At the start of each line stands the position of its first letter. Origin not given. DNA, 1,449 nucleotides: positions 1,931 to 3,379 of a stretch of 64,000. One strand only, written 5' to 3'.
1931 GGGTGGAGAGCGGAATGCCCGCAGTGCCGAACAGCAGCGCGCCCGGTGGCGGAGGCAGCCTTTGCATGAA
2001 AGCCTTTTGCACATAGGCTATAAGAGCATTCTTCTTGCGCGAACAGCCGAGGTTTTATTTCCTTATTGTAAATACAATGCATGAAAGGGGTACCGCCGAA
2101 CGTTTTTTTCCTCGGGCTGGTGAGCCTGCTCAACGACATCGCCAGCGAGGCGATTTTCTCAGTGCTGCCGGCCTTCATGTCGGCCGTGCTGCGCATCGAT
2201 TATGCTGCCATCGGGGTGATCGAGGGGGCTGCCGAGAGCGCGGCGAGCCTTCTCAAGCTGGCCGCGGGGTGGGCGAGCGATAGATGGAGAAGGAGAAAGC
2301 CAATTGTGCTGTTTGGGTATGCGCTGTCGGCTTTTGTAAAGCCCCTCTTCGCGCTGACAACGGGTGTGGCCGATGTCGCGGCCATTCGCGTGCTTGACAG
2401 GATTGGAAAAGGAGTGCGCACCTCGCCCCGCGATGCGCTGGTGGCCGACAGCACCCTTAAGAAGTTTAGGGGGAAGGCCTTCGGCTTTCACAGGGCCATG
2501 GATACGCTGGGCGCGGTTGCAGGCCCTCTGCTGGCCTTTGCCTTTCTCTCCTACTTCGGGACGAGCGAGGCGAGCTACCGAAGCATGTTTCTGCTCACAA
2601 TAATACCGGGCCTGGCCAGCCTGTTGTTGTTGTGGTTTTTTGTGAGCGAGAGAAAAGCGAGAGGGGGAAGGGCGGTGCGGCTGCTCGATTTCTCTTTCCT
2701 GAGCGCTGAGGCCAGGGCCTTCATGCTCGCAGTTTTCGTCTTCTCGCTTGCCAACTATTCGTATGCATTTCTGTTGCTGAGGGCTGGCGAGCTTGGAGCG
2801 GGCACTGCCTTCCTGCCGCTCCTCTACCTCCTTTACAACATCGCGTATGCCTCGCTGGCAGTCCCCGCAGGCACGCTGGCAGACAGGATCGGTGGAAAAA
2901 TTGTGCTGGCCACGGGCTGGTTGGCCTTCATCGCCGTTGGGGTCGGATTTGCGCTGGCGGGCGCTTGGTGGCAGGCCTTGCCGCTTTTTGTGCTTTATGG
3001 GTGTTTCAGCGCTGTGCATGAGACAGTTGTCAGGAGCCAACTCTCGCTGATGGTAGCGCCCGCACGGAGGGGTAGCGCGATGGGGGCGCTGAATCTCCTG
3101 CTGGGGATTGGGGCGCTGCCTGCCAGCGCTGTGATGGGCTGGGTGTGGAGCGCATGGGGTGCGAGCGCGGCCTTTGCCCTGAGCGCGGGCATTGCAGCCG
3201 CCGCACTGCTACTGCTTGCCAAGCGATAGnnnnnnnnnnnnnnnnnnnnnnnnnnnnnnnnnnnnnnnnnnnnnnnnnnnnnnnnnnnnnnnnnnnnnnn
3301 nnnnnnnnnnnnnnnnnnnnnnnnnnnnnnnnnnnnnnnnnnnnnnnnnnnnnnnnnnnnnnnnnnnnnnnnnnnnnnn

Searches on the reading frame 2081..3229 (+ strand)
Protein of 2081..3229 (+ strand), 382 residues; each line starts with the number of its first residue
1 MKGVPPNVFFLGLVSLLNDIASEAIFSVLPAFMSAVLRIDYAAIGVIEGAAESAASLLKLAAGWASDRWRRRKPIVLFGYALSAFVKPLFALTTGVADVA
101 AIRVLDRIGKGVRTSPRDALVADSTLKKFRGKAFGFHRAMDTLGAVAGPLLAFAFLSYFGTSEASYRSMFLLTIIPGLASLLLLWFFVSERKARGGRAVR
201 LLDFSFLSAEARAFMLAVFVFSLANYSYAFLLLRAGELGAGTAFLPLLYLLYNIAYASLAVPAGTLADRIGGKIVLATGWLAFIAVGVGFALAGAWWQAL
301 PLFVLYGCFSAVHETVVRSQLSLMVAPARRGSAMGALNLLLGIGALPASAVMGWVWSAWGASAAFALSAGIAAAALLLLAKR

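Call 50: find_encoding_contigs(protein=window:2081-3229:+, flank=10000, max_places=3)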
Protein window:2081-3229:+ (382 aa): 1 contig read that carries it; 1 place shown.
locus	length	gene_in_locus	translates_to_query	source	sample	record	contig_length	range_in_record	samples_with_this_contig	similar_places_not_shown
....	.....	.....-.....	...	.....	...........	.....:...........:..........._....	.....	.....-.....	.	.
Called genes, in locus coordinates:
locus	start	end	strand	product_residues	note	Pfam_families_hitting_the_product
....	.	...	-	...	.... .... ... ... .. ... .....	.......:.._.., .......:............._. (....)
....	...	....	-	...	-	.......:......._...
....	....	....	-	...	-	-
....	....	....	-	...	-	-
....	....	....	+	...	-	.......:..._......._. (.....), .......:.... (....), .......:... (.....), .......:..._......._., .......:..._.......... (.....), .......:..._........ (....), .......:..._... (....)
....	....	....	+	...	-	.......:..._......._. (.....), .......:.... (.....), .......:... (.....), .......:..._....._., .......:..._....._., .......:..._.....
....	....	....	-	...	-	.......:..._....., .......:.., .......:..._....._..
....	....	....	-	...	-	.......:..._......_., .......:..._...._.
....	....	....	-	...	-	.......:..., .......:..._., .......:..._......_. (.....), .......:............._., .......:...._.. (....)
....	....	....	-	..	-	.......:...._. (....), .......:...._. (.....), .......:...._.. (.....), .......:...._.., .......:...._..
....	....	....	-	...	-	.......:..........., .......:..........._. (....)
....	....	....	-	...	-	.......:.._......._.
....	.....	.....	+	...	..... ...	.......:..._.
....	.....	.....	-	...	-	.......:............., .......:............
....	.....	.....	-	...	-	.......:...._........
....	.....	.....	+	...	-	-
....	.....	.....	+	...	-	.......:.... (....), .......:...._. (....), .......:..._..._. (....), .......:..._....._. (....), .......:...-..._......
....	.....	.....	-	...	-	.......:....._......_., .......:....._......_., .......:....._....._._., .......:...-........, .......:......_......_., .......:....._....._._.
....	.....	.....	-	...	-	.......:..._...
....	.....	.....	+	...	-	-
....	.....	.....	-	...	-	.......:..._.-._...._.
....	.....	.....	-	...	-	-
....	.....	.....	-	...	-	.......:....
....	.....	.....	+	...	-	-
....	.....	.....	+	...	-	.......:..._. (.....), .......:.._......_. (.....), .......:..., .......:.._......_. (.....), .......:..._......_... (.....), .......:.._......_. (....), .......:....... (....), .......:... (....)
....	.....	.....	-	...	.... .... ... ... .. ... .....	-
